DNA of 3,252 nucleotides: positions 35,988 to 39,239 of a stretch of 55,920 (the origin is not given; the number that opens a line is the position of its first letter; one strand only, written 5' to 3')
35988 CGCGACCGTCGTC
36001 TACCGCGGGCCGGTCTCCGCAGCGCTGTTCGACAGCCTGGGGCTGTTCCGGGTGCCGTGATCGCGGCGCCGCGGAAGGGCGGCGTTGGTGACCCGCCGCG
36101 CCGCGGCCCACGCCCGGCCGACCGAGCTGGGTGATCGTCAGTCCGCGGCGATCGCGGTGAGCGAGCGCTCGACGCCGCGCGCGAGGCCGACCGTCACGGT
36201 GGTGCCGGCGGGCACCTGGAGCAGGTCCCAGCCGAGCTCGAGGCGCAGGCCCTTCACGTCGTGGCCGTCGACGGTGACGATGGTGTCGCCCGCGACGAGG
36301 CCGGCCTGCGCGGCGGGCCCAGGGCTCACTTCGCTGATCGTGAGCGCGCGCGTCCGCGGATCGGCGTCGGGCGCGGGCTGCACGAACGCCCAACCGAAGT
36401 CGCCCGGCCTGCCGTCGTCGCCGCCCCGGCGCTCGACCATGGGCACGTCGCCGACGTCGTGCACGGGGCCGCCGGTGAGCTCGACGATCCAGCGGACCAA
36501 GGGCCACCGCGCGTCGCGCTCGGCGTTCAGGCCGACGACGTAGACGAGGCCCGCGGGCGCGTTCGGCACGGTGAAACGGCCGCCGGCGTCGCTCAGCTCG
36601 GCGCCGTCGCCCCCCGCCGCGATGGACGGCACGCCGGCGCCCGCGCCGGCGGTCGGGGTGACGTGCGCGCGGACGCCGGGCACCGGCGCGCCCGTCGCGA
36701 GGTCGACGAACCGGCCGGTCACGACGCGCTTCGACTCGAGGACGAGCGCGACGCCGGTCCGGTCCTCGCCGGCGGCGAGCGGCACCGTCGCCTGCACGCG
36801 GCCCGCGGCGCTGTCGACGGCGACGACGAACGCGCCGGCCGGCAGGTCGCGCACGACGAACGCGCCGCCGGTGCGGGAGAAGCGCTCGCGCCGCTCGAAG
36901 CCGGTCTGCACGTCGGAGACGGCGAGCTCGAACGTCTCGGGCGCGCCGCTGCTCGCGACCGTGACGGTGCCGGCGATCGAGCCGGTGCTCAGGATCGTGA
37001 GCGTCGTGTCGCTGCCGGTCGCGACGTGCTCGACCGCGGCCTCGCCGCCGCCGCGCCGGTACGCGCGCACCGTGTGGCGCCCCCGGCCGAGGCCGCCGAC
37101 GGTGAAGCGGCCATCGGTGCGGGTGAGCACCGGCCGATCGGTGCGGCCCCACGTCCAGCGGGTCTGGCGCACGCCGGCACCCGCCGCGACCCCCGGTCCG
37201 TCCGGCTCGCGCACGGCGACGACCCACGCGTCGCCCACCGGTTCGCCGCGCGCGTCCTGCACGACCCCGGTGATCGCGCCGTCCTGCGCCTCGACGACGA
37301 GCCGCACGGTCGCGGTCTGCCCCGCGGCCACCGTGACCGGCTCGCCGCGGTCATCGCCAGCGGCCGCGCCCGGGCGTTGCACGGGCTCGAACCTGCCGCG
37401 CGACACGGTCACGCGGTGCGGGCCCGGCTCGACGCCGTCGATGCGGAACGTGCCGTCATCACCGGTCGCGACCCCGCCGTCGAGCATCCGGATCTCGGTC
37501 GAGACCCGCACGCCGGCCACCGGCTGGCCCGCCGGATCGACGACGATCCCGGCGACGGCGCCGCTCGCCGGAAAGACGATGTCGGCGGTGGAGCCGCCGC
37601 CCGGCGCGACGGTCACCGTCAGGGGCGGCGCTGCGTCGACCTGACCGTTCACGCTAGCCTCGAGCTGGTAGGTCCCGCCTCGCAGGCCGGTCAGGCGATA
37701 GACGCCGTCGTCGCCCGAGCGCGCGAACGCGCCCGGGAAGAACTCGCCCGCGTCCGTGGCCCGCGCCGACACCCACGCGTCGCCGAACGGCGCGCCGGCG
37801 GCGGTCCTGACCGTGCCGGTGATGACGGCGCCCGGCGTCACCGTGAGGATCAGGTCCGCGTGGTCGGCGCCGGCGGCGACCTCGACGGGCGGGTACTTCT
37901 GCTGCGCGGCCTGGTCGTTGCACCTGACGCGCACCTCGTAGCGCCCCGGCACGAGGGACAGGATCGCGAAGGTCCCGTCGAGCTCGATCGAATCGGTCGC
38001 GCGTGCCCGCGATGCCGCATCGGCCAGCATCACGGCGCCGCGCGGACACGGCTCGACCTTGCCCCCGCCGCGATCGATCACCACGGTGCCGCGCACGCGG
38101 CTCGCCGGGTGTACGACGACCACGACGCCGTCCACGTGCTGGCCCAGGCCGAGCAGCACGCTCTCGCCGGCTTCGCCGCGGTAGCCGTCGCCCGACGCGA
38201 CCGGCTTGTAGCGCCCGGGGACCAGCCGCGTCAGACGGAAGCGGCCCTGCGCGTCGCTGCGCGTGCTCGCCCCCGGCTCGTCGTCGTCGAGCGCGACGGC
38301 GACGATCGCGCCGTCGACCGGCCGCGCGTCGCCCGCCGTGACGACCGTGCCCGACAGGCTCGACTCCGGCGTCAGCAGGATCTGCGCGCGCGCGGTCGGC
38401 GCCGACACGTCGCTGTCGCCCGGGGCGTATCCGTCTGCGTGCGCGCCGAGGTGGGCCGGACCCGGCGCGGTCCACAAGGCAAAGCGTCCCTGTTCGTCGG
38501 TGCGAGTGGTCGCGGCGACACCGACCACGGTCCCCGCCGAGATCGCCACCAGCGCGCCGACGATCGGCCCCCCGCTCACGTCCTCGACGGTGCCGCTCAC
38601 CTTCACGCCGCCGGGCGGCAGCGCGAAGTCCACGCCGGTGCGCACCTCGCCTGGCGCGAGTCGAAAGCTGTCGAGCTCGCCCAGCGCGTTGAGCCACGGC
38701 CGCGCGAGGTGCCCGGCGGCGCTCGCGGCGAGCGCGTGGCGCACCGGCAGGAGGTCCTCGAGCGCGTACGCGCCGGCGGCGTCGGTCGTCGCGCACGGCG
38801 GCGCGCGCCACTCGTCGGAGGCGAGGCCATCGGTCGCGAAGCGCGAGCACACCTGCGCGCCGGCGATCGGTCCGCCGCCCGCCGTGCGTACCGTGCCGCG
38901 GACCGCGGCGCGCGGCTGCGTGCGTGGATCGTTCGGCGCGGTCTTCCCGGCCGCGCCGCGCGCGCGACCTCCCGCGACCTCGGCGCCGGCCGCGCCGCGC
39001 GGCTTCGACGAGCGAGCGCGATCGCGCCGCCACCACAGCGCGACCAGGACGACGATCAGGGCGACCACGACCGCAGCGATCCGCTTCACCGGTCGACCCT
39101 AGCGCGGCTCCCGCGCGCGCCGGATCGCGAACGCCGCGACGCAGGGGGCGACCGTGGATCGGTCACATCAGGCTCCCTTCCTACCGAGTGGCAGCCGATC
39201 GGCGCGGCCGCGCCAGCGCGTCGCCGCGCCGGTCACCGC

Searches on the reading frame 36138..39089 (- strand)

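Call 43: search_protein_families(library=pfam, proteins=[window:36138-39089:-], max_evalue=0.001)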
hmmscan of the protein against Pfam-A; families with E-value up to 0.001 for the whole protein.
window:36138-39089:- (983 aa): 13 families
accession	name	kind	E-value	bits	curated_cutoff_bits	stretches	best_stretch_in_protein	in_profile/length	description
PF13620.12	CarboxypepD_reg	-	9.7e-73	241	32.3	7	512-598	2-80/82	Carboxypeptidase regulatory-like domain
PF13715.12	CarbopepD_reg_2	-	2.9e-23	82.1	32.2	0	513-570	2-58/88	CarboxypepD_reg-like domain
PF17210.9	SdrD_B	-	9.7e-11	42.3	29.7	0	255-295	21-61/112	SdrD B-like domain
PF09430.16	EMC7_beta-sandw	-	4.3e-09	37.1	26.6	0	729-761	16-48/122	ER membrane protein complex subunit 7, beta-sandwich domain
PF14686.12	fn3_3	-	1.1e-08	35.2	24.4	0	543-594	32-74/75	Polysaccharide lyase family 4, domain II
PF17820.7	PDZ_6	-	1.7e-07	31.3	27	1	918-971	2-54/54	PDZ domain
PF13180.12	PDZ_2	-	8.6e-07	29.6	27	1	915-977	13-75/80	PDZ domain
PF02369.22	Big_1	-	1.5e-06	28.7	34.9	0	422-491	20-91/93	Bacterial Ig-like domain (group 1)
PF00595.29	PDZ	-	2e-06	28.5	23.2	1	913-951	24-63/81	PDZ domain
PF20598.4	DUF6795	-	5.5e-06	27.1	27.4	0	246-288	2-45/103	Domain of unknown function (DUF6795)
PF25020.1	TTR_TEN1-4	-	1.5e-05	25.3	27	0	512-550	9-47/86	Teneurin TTR-like domain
PF17802.7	SpaA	-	0.00029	21.4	23.1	0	254-295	12-55/91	Prealbumin-like fold domain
PF15976.11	CooC_C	-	0.00045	20.6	29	0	496-555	3-58/93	CS1-pili formation C-terminal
